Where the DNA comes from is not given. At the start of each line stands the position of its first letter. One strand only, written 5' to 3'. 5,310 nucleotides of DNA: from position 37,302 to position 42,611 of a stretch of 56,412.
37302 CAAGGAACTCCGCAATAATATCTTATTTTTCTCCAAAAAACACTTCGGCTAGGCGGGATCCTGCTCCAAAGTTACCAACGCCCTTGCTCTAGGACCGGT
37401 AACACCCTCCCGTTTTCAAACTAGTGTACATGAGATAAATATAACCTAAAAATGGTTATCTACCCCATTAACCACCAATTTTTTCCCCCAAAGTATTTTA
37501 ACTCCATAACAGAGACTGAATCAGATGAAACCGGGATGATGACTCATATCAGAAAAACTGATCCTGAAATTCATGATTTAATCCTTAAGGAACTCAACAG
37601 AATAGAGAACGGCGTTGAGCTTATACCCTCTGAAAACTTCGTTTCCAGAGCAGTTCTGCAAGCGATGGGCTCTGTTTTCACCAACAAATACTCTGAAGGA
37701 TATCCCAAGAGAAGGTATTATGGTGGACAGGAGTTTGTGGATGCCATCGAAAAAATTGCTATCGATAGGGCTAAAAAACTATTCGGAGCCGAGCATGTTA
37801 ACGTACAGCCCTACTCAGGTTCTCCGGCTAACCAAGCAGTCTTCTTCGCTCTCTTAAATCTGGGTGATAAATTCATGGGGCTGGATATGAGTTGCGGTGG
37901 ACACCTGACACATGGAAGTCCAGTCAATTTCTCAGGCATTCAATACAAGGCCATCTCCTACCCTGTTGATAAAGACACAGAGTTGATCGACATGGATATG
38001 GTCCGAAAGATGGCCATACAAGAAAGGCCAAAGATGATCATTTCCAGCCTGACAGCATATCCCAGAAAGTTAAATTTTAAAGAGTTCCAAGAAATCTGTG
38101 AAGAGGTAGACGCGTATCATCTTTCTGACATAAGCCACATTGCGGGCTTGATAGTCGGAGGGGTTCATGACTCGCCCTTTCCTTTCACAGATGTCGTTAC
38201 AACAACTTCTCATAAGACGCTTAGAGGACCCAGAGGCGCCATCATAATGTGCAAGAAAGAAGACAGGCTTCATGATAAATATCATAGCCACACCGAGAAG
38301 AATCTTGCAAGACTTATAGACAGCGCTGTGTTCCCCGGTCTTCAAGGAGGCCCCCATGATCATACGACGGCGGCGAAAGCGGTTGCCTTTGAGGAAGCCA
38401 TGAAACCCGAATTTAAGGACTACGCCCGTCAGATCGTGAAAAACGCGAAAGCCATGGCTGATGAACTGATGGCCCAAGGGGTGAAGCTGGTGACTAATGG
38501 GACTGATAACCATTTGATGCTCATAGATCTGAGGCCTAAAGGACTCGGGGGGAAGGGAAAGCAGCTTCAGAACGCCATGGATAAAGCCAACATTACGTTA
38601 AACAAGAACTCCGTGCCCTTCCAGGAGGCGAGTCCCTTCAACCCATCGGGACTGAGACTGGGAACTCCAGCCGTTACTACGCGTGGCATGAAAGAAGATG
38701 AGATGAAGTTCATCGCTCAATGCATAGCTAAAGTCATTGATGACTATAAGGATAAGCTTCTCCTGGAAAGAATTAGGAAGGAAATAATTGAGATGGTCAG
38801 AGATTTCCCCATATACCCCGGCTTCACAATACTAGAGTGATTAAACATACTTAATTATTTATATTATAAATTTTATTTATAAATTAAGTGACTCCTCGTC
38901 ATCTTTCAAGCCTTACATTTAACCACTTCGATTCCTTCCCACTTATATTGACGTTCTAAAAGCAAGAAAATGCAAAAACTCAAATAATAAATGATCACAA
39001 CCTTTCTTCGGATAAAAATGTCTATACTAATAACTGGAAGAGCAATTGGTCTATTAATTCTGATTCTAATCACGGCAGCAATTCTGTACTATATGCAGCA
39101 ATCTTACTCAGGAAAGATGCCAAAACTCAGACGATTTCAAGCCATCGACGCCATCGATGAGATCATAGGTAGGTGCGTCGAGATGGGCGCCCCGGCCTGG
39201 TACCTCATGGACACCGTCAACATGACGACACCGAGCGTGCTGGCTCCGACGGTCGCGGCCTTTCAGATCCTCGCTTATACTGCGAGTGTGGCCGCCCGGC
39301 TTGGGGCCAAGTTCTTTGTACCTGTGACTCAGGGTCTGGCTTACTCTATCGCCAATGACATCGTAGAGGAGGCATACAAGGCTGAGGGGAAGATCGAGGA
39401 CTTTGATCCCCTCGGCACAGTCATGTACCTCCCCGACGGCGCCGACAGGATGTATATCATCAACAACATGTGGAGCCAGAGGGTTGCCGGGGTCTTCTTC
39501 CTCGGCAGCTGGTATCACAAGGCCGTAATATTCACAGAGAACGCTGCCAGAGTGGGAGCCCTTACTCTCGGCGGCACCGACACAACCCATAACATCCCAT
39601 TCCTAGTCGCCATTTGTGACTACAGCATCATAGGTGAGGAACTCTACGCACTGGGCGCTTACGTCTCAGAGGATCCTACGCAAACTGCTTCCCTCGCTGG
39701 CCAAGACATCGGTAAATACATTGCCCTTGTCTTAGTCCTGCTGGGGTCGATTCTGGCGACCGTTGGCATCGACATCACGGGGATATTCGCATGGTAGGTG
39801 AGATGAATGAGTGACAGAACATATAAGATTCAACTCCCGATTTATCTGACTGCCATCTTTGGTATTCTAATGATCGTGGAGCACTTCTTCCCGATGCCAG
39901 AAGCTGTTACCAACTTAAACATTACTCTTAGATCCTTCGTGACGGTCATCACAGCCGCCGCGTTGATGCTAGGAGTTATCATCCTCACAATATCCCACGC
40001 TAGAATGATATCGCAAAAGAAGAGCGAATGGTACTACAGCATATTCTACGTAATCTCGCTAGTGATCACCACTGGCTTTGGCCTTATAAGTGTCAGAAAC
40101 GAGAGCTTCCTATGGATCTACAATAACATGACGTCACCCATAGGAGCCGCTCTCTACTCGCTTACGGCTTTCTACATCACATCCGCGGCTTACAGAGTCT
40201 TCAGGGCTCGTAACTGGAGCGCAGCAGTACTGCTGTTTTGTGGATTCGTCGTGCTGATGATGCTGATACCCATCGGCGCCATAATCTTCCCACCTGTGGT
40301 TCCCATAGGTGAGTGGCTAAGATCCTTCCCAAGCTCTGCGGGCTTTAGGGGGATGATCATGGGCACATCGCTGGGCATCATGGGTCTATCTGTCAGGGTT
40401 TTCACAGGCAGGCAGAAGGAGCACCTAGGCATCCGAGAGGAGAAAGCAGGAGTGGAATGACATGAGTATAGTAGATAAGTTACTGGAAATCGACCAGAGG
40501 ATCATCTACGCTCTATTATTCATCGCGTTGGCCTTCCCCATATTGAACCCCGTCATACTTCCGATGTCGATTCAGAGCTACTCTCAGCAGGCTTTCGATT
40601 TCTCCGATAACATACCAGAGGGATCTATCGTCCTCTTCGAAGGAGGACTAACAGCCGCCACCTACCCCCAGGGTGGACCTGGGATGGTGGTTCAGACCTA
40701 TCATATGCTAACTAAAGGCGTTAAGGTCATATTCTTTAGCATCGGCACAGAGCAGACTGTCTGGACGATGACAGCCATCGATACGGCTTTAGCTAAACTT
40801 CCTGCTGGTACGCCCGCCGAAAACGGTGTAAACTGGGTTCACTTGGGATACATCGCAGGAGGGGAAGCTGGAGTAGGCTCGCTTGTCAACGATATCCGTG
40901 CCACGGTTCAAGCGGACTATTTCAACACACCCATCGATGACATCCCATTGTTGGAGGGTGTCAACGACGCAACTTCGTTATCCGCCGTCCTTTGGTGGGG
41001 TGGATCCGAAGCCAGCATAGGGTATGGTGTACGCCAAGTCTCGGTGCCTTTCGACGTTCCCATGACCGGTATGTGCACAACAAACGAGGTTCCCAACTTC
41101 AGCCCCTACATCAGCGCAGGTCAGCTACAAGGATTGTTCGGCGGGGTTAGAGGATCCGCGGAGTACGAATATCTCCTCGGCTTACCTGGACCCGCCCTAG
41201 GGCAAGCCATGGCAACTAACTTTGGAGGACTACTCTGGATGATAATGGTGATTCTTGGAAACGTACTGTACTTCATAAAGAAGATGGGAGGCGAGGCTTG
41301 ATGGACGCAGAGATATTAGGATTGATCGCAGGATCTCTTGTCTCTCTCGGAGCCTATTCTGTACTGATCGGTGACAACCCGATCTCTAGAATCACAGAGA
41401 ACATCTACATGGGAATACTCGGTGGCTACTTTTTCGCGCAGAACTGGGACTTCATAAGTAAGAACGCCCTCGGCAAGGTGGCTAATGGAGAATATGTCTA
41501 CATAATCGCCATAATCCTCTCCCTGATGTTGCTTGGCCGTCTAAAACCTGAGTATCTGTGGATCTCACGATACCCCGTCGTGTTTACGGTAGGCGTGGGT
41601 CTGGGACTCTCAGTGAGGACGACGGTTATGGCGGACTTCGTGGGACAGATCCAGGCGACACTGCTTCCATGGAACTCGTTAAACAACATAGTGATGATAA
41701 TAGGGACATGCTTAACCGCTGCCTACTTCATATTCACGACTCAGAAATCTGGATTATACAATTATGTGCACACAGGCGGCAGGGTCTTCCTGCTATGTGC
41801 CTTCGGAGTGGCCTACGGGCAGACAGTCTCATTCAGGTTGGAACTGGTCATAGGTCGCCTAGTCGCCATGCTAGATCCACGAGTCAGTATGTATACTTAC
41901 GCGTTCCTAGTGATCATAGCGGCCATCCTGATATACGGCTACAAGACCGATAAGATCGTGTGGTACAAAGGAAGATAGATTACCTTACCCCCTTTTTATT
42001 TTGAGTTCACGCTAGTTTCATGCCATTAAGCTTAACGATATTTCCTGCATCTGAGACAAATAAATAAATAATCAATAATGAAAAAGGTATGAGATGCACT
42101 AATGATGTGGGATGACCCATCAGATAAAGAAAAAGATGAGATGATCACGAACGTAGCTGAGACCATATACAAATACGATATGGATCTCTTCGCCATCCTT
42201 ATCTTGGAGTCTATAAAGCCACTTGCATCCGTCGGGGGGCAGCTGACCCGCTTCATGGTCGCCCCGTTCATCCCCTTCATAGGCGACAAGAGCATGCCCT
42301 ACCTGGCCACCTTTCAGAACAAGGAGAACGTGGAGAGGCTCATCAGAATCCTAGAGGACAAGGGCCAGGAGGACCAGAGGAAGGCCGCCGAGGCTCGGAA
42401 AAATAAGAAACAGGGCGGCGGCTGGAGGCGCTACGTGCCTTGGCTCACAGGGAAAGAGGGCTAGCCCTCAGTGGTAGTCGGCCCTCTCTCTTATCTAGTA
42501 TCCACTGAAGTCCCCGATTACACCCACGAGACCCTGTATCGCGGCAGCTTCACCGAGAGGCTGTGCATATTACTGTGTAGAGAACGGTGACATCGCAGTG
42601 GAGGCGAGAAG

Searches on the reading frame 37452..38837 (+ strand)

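Call 45: search_protein_families(library=pfam, proteins=[window:37452-38837:+], max_evalue=0.5)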
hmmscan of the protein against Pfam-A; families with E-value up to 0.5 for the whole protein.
window:37452-38837:+ (462 aa): 2 families
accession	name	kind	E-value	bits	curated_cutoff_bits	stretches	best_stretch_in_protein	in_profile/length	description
PF00464.25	SHMT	-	4.6e-162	539.6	27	1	34-425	2-399/399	Serine hydroxymethyltransferase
PF00155.27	Aminotran_1_2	-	0.026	14.2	19.7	1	116-413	66-354/361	Aminotransferase class I and II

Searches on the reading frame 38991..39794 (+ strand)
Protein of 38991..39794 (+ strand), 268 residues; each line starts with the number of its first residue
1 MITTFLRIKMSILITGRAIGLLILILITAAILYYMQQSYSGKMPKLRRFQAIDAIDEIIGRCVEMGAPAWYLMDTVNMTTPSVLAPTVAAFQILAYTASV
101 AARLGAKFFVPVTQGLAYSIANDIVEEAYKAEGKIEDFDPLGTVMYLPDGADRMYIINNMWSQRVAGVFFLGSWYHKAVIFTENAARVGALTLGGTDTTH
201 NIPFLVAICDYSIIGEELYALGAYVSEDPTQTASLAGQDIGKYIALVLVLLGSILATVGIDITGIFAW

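Call 45: search_protein_families(library=pfam, proteins=[window:38991-39794:+], max_evalue=0.5)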
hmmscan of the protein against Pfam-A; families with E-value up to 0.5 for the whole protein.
window:38991-39794:+ (268 aa): 1 family
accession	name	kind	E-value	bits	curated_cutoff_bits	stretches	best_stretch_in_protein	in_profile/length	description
PF20539.3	DUF6754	-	9.9e-55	185.9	27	1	13-262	6-252/257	Domain of unknown function (DUF6754)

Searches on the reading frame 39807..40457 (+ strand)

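Call 45: search_protein_families(library=pfam, proteins=[window:39807-40457:+], max_evalue=0.5)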
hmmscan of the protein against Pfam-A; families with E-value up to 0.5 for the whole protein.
window:39807-40457:+ (217 aa): 1 family
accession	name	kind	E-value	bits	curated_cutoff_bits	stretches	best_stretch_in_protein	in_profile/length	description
PF06143.16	Baculo_11_kDa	-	0.19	11.8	28.4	0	141-155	37-51/84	Baculovirus 11 kDa family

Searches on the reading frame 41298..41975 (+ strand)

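Call 45: search_protein_families(library=pfam, proteins=[window:41298-41975:+], max_evalue=0.5)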
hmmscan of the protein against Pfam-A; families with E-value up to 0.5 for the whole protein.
window:41298-41975:+ (226 aa): 1 family
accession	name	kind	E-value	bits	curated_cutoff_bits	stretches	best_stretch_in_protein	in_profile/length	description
PF17343.7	DUF5373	-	0.44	10.8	28.7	0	128-213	55-137/182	Family of unknown function (DUF5373)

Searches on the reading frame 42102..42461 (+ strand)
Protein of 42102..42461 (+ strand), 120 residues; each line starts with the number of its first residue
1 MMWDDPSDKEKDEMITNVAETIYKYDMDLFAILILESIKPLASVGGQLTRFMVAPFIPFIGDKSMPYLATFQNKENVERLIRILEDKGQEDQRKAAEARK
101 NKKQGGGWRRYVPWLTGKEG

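Call 45: search_protein_families(library=pfam, proteins=[window:42102-42461:+], max_evalue=0.5)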
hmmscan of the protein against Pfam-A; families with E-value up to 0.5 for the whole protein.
window:42102-42461:+ (120 aa): 1 family
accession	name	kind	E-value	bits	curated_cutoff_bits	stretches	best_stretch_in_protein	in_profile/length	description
PF05036.18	SPOR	-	0.09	13.6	21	1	68-109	9-45/76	SPOR domain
